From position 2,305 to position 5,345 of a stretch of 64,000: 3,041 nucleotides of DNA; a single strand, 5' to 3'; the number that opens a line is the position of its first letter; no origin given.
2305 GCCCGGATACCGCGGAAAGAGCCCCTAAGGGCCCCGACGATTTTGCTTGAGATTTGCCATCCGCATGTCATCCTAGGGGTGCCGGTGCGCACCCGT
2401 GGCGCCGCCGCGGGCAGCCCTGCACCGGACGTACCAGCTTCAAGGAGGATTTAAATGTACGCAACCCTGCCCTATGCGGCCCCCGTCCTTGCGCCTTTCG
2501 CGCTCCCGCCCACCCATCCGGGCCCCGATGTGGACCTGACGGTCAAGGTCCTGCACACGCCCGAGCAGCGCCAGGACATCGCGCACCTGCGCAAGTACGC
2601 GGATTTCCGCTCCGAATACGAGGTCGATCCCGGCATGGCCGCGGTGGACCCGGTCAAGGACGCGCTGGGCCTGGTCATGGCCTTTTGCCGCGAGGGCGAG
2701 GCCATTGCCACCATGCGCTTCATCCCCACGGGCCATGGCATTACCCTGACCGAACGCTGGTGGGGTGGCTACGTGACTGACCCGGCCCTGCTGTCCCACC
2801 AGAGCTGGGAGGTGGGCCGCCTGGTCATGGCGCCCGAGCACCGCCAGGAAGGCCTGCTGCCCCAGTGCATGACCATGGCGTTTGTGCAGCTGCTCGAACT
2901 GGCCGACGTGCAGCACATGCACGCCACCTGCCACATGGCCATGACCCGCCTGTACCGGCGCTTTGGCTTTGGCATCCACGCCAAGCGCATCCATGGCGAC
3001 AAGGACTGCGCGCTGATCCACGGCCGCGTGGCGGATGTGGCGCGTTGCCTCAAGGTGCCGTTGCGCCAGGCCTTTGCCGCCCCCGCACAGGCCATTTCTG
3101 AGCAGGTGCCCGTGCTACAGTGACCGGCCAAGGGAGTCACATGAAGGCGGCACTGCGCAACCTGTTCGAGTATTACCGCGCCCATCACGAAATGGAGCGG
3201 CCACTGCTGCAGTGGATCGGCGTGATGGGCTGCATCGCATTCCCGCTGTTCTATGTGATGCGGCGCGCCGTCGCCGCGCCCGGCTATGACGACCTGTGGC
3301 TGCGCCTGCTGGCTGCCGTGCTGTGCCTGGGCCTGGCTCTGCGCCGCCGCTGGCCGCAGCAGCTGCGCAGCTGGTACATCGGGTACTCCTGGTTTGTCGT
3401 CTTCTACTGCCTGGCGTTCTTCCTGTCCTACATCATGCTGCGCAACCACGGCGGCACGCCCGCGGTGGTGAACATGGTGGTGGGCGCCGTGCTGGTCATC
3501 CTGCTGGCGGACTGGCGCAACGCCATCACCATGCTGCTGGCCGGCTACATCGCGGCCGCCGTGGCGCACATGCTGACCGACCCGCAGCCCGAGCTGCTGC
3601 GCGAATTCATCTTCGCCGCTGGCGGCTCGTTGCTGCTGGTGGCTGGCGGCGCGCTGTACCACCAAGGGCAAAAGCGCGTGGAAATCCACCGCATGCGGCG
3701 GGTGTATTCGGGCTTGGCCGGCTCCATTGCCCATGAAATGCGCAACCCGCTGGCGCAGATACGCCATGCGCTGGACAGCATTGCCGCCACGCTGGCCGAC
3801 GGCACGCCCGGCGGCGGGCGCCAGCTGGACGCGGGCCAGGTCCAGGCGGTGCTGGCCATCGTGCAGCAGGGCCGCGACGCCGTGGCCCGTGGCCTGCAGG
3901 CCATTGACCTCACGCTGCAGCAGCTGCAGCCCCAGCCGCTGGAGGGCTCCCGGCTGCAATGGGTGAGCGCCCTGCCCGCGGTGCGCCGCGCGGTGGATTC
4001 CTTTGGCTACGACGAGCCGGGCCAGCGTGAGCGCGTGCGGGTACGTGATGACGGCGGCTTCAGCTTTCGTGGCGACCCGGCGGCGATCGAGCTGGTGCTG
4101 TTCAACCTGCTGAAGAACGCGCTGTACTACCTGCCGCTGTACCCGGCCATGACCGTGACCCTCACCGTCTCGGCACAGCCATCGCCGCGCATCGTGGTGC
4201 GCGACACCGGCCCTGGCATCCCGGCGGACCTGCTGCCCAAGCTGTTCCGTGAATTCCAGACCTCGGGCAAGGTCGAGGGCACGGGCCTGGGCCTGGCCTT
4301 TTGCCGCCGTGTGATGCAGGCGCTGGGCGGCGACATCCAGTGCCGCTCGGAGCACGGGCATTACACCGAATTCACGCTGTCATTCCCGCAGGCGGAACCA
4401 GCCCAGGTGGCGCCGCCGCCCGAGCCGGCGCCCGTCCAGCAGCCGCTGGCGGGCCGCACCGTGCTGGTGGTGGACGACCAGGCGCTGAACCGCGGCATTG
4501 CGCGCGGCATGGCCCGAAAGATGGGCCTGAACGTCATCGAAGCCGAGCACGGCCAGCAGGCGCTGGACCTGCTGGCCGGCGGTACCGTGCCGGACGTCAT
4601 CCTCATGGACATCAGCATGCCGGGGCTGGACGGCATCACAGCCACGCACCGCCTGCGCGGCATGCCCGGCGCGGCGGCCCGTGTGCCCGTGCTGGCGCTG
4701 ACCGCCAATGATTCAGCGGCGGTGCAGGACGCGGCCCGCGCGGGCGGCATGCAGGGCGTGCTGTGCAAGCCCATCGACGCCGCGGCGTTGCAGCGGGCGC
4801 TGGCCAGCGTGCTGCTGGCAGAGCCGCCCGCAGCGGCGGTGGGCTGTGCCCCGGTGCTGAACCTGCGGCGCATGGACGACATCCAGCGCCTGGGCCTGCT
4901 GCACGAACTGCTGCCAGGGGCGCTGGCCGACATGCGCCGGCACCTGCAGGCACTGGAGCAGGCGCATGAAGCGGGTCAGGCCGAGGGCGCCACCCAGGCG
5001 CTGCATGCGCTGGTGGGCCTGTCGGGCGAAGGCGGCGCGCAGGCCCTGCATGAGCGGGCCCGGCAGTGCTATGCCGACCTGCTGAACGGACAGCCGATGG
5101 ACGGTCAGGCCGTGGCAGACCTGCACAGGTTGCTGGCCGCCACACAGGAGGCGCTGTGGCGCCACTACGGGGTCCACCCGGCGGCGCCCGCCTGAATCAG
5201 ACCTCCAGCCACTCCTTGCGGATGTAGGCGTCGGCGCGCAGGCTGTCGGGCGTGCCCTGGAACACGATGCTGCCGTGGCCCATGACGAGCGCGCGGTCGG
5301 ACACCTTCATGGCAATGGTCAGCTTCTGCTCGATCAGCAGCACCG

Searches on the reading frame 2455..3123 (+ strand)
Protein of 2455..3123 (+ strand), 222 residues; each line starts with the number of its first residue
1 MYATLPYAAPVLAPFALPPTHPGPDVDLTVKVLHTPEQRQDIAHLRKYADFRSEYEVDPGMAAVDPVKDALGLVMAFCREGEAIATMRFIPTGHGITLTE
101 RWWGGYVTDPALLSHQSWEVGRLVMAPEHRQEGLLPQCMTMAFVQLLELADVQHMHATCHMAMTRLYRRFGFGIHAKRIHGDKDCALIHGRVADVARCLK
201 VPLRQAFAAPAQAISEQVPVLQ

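Call 10: search_protein_families(library=pfam, proteins=[window:2455-3123:+], max_evalue=0.01)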
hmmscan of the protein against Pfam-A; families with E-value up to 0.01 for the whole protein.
window:2455-3123:+ (222 aa): 2 families
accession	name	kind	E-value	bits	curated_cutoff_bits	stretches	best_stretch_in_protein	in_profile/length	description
PF21926.2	FeeM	-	3.4e-07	30.6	27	1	70-173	32-137/158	N-acyl amino acid synthase FeeM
PF00583.31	Acetyltransf_1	-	0.00093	19.9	20.7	1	72-172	34-116/116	Acetyltransferase (GNAT) family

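Call 11: search_protein_families(library=ncbifam, proteins=[window:2455-3123:+], max_evalue=0.01)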
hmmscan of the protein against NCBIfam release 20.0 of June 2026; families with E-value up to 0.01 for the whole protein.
window:2455-3123:+ (222 aa): 1 family
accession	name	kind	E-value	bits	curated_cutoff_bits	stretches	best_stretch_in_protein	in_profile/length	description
NF002367.0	PRK01346.1-4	subfamily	0.002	17.2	259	1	120-184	80-142/411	hypothetical protein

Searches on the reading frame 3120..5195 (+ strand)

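Call 10: search_protein_families(library=pfam, proteins=[window:3120-5195:+], max_evalue=0.01)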
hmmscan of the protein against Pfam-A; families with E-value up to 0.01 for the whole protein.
window:3120-5195:+ (691 aa): 4 families
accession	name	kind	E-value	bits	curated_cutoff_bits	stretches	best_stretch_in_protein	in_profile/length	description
PF02518.31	HATPase_c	-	6.7e-23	81.7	26.4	1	318-425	1-110/111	Histidine kinase-, DNA gyrase B-, and HSP90-like ATPase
PF00072.30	Response_reg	-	5.2e-22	78.6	30.2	1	448-561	1-110/111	Response regulator receiver domain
PF00512.31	HisKA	-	0.00061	20.2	26.9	1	199-249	5-45/66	His Kinase A (phospho-acceptor) domain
PF06127.16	Mpo1-like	-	0.00082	19.9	24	0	117-152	29-64/95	2-hydroxy-palmitic acid dioxygenase Mpo1-like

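Call 11: search_protein_families(library=ncbifam, proteins=[window:3120-5195:+], max_evalue=0.01)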
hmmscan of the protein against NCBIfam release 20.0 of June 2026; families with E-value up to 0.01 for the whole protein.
window:3120-5195:+ (691 aa): 130 families (the best 25 are shown)
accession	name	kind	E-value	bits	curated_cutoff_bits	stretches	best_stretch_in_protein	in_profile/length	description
NF041945.1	LuxN_Vibrio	equivalog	4.1e-62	210.5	1550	1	179-565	445-835/839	quorum-sensing autoinducer 1 sensor kinase/phosphatase LuxN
TIGR02956.1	TMAO_torS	equivalog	3.7e-40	137.9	676.5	1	316-565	573-820/967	TMAO reductase system sensor histidine kinase/response regulator TorS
NF011874.0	PRK15347.1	equivalog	1.4e-38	132.6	852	2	447-676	692-915/921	two component system sensor kinase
NF008302.0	PRK11091.1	equivalog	1.4e-33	116.1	838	1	321-565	397-643/779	aerobic respiration two-component sensor histidine kinase ArcB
NF052574.1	HisKinEspCMyxo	equivalog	3.3e-32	111.6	1200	1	198-554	419-772/785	serine histidine kinase EspC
NF041947.1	LuxQ_Vibrio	equivalog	1.8e-31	108.9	1200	1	318-562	583-836/843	quorum-sensing autoinducer 2 sensor kinase/phosphatase LuxQ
NF008099.0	PRK10841.1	equivalog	1.4e-30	105.8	920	2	447-563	826-938/949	two-component system sensor histidine kinase RcsC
NF008318.0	PRK11107.1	equivalog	1.7e-29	102.5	890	2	440-564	662-784/920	two-component sensor histidine kinase BarA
NF008543.0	PRK11466.1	equivalog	8.6e-29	100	982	1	184-568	432-801/914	TMAO reductase system sensor histidine kinase/response regulator TorS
NF041832.1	near_NosP_CTERM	subfamily_domain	1.1e-27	97.1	400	1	317-564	115-369/370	NahK/ErcS family hybrid sensor histidine kinase/response regulator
NF046026.1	HisKinCckACaul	equivalog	1.1e-26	93.2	1000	1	358-557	465-668/678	cell cycle histidine kinase CckA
NF052573.1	HisKinEspAMyxo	equivalog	1.8e-23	82.5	1400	1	198-535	386-722/755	serine histidine kinase EspA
NF010076.0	PRK13557.1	subfamily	1.9e-23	82.7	631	1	357-565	326-533/540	histidine kinase famiy protein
NF007420.1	PRK09959.1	equivalog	1e-22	79.6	1995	1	317-635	823-1143/1197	acid-sensing system histidine kinase EvgS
NF007688.0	PRK10364.1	equivalog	1.4e-21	76.7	479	1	198-425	242-452/460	two-component system sensor histidine kinase ZraS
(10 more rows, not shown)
